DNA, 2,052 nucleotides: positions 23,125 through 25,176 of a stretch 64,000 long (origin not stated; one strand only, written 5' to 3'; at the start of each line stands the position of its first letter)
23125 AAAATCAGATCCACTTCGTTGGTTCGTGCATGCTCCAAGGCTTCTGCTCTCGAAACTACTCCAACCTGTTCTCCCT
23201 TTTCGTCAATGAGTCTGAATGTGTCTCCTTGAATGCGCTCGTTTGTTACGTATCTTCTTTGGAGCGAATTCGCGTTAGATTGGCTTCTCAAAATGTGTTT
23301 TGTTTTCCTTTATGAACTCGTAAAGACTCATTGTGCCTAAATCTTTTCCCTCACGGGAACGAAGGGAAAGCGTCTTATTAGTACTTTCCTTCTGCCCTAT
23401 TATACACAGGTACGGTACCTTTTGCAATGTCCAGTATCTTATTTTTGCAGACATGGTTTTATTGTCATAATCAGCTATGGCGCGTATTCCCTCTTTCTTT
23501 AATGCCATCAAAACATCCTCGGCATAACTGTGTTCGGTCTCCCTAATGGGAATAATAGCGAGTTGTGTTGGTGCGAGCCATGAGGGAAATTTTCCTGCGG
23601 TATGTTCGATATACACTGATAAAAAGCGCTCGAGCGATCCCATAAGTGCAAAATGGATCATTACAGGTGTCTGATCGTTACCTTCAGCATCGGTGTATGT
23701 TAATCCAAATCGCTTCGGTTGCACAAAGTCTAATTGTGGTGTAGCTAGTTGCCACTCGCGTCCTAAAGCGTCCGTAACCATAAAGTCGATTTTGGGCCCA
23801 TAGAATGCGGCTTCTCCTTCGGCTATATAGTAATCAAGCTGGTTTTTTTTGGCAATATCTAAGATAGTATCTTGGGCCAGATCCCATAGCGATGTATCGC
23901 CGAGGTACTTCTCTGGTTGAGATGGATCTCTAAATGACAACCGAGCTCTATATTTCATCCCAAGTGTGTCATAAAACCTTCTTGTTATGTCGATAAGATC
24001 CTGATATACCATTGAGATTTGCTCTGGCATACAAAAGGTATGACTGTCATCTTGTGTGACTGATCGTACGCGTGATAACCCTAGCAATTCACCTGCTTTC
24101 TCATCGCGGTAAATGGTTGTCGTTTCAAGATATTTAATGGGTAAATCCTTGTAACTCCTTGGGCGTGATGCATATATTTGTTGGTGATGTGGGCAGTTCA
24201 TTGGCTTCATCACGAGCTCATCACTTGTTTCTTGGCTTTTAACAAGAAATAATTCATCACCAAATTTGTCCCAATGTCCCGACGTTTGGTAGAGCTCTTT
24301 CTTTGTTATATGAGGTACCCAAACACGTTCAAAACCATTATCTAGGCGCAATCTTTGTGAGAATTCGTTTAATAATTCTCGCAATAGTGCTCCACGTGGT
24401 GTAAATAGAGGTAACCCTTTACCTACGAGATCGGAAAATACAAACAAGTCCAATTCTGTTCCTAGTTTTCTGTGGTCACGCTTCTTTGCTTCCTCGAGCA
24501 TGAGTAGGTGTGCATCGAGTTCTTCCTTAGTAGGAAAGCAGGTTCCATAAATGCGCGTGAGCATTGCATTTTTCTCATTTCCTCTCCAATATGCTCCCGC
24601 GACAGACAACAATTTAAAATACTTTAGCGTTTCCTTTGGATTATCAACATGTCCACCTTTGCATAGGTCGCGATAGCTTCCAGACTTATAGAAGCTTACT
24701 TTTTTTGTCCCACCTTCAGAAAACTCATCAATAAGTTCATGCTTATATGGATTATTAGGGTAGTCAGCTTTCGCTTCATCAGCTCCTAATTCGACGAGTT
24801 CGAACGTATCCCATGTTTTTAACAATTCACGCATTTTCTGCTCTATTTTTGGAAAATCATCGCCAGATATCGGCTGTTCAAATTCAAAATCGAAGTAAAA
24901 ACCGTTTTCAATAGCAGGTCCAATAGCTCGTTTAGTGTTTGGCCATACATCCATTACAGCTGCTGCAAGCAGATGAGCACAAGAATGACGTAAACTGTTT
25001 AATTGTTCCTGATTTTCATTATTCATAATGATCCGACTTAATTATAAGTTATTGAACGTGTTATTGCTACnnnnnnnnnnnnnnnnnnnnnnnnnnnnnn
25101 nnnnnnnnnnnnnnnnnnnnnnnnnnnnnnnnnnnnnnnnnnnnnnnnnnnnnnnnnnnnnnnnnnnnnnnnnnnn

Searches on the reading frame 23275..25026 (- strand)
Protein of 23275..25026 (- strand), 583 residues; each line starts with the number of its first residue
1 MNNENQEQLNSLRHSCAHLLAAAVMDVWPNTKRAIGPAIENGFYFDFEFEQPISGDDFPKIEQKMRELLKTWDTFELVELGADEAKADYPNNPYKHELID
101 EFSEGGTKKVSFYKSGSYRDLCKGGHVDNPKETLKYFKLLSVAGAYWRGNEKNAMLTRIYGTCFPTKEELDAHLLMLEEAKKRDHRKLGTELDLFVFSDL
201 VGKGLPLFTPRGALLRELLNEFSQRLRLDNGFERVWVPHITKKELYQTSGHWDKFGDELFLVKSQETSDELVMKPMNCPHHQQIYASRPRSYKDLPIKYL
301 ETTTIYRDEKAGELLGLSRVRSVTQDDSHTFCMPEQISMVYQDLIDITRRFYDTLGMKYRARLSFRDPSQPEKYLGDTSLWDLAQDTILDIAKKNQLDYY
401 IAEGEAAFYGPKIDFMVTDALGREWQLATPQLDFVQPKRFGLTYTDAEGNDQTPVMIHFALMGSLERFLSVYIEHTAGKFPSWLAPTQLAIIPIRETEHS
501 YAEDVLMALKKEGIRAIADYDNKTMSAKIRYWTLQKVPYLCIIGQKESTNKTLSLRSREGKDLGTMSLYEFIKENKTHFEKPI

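Call 31: search_protein_families(library=pfam, proteins=[window:23275-25026:-], max_evalue=0.00001)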
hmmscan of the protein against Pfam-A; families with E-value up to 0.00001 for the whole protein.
window:23275-25026:- (583 aa): 3 families
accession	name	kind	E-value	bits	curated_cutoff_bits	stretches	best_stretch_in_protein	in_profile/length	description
PF00587.30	tRNA-synt_2b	-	1.4e-43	149.5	29.3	1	261-475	2-178/179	tRNA synthetase class II core domain (G, H, P, S and T)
PF03129.25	HGTP_anticodon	-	1.1e-18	67.7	21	1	488-574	1-90/94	Anticodon binding domain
PF07973.19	tRNA_SAD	-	1.9e-08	34.6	24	1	110-160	1-44/44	Threonyl and Alanyl tRNA synthetase second additional domain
